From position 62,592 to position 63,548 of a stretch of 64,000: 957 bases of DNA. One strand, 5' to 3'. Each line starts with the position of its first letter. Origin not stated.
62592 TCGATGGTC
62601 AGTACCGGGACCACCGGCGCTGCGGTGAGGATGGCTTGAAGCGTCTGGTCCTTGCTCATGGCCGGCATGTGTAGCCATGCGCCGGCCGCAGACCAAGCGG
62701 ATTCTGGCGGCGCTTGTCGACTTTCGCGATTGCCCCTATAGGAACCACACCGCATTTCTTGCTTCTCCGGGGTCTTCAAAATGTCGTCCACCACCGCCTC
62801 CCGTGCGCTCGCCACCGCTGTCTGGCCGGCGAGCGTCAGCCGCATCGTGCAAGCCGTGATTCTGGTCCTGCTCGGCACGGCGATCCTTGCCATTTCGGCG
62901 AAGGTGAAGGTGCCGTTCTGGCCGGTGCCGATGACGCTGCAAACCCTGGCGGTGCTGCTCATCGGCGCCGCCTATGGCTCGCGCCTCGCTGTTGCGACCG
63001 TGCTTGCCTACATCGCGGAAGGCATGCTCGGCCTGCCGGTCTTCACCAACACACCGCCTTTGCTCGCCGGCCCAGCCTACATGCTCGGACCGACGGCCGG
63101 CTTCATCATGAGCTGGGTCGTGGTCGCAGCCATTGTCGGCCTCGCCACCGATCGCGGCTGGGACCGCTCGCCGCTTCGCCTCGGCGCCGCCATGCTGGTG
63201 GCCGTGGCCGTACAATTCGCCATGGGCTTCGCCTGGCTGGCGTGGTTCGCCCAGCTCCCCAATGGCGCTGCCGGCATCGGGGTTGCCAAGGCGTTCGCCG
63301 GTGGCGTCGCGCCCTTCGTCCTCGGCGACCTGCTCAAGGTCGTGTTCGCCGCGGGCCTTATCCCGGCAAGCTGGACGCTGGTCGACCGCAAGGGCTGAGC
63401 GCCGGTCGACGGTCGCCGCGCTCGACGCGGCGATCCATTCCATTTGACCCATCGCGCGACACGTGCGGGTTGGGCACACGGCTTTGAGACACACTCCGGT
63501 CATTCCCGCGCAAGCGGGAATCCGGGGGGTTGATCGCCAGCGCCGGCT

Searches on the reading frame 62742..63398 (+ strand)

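Call 75: search_protein_families(library=pfam, proteins=[window:62742-63398:+], max_evalue=0.00001)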
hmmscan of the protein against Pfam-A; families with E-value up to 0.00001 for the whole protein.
window:62742-63398:+ (218 aa): 1 family
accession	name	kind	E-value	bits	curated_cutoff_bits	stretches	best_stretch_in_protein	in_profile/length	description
PF02632.19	BioY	-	6.3e-34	117.4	25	1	59-210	1-138/140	BioY family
